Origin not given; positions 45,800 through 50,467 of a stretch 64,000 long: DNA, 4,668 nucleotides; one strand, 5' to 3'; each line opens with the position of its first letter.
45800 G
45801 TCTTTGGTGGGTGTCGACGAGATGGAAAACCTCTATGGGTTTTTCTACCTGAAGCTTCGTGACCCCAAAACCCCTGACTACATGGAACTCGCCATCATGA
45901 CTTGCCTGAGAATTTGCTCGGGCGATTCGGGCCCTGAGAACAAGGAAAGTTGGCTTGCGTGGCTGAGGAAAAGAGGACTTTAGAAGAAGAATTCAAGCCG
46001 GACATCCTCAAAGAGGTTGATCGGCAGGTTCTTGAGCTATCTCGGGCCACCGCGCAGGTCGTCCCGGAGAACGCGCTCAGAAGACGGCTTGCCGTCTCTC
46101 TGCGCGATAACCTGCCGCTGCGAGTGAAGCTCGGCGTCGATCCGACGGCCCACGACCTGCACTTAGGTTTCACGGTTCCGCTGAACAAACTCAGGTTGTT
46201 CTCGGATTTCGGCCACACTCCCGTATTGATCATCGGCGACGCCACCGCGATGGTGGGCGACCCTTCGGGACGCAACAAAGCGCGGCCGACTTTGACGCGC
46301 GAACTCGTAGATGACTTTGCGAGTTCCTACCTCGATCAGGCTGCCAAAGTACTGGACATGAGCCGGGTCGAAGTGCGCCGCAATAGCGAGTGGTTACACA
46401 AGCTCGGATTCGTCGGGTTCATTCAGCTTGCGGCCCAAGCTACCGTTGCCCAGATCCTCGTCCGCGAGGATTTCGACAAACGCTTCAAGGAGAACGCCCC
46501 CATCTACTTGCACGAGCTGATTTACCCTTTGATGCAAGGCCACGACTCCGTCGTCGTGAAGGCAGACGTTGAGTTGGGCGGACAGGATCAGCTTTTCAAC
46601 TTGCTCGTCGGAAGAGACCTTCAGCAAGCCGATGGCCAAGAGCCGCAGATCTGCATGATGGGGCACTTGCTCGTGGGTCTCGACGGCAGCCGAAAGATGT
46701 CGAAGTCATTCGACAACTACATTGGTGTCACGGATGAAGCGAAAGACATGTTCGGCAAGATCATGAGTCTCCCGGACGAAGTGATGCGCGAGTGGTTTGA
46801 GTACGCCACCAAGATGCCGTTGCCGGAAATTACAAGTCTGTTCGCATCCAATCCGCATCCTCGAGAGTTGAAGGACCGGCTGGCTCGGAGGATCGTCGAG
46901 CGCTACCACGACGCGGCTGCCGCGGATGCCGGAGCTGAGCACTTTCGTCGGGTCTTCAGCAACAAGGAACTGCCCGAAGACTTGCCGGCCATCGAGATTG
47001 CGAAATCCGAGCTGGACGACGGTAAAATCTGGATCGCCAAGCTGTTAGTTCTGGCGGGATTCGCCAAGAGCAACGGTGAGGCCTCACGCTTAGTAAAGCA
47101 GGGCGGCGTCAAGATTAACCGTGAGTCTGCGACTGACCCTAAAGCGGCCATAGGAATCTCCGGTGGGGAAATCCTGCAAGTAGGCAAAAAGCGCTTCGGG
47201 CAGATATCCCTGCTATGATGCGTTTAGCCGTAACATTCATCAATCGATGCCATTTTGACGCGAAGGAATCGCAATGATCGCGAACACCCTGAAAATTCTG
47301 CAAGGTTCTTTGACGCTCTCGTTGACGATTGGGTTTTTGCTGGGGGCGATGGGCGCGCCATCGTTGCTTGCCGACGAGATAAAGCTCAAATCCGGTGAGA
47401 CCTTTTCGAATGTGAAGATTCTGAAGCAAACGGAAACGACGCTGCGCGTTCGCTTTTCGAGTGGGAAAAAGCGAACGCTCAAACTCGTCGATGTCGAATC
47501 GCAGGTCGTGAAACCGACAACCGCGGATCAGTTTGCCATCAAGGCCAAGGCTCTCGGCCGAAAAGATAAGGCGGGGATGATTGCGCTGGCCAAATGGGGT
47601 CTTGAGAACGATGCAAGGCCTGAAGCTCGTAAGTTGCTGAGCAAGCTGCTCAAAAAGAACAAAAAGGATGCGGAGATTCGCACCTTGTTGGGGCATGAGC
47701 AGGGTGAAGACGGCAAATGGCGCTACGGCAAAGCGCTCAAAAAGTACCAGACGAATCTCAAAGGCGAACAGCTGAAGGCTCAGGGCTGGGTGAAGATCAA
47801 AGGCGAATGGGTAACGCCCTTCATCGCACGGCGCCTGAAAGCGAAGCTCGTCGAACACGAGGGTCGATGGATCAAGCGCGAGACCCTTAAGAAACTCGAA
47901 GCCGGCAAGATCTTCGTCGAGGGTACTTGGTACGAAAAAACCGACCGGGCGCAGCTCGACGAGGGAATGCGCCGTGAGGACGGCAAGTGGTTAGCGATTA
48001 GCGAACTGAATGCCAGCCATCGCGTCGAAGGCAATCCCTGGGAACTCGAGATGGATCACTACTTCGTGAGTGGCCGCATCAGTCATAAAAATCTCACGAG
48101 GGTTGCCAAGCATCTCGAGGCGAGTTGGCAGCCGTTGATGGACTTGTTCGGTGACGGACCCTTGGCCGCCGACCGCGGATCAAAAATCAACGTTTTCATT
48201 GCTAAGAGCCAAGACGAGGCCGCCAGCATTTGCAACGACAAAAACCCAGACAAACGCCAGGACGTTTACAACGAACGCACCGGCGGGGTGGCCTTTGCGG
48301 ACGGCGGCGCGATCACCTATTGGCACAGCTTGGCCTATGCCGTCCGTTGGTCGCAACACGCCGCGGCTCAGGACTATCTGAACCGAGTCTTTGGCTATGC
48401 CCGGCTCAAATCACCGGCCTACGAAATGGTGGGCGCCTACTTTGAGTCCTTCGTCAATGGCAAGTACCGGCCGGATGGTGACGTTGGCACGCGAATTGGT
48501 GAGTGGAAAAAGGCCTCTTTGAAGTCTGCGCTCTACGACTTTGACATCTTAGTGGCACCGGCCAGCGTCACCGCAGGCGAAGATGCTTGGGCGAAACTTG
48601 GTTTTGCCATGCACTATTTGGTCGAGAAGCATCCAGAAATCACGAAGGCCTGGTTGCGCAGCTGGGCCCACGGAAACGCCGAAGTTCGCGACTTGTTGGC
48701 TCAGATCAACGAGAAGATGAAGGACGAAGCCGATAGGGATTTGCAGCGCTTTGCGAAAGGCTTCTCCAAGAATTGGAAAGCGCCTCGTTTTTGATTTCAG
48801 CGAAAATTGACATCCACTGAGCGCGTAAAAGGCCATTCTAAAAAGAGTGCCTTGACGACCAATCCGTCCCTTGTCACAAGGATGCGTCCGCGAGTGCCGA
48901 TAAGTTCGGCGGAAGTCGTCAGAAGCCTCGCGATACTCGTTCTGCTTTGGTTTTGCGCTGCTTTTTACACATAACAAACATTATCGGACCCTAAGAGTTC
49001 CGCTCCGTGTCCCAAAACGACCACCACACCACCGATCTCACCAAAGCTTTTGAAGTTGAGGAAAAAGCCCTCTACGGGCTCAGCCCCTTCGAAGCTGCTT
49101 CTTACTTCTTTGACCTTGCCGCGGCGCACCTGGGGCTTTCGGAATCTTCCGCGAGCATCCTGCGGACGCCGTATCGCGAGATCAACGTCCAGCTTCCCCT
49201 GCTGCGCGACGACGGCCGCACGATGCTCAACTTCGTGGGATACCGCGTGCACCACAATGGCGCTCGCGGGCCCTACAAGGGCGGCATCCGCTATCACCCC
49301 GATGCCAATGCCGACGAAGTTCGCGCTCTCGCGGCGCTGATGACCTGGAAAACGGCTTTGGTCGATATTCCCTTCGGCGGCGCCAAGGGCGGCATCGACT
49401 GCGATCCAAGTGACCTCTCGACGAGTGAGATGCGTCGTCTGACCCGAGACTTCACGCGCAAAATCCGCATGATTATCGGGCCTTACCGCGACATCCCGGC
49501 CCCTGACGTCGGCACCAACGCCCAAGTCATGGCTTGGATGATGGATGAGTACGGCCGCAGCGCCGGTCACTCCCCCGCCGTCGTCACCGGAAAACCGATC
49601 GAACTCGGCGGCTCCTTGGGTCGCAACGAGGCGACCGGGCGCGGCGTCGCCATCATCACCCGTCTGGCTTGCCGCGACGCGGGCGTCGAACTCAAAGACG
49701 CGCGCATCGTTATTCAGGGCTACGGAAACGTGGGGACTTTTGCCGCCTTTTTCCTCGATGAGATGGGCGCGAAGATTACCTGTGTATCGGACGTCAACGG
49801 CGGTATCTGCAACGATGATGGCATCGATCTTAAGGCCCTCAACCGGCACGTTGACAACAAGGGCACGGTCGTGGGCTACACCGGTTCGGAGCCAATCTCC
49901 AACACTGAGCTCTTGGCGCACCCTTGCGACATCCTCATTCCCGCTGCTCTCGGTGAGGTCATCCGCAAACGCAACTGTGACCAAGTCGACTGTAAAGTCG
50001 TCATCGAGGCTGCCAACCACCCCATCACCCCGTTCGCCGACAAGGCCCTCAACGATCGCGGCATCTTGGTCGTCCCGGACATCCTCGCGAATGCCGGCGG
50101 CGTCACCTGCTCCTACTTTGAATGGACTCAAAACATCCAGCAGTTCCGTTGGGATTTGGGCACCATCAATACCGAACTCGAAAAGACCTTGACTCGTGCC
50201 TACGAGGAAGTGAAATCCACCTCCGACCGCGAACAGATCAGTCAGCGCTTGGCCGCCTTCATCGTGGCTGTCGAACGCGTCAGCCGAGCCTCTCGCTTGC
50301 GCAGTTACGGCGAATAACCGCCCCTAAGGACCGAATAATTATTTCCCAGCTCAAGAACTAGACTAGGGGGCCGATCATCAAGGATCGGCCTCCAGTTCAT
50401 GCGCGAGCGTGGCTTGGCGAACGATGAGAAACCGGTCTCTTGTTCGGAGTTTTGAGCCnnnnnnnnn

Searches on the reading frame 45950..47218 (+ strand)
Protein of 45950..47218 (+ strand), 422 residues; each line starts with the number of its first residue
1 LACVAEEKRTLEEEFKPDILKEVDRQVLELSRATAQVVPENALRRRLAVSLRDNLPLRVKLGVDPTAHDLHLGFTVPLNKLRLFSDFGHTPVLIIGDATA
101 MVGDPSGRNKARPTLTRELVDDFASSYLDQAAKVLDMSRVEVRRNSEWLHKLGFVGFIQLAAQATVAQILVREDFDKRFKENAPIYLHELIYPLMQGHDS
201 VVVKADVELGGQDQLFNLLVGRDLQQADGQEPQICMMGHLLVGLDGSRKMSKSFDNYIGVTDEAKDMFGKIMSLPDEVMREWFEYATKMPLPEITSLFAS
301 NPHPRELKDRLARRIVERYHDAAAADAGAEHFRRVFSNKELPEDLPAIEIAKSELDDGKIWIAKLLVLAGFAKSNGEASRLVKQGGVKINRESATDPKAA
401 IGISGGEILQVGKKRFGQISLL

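Call 62: search_protein_families(library=ncbifam, proteins=[window:45950-47218:+], max_evalue=1e-15)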
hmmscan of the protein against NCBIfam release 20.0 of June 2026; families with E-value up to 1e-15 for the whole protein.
window:45950-47218:+ (422 aa): 2 families
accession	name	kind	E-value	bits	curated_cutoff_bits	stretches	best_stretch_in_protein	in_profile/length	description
TIGR00234.1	tyrS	equivalog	2.1e-101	340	113.8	1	28-420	9-404/406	tyrosine--tRNA ligase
NF006330.0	PRK08560.1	equivalog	1.2e-19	70.5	220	1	24-272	4-246/342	tyrosine--tRNA ligase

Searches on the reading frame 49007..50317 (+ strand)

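Call 62: search_protein_families(library=ncbifam, proteins=[window:49007-50317:+], max_evalue=1e-15)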
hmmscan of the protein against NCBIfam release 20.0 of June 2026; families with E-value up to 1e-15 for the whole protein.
window:49007-50317:+ (436 aa): 6 families
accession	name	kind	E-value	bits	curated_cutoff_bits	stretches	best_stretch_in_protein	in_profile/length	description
NF040817.1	GdhA_Arch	equivalog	3.6e-144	481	750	1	26-433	5-415/419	glutamate dehydrogenase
NF041398.1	GluDhGdhB_Halo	equivalog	9.7e-143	475.9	620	1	28-432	4-406/410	glutamate dehydrogenase GdhB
NF006929.0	PRK09414.1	equivalog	1.3e-74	251.8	536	1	52-428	54-438/445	NADP-specific glutamate dehydrogenase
NF010634.0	PRK14031.1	equivalog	3.5e-58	197.1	822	1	54-401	52-408/444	NADP-specific glutamate dehydrogenase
NF010633.0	PRK14030.1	subfamily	1.5e-56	192.4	743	1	55-404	53-413/445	glutamate dehydrogenase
NF035922.1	Trp_DH_ScyB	equivalog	9.3e-19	67.6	600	1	84-430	32-344/346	tryptophan dehydrogenase ScyB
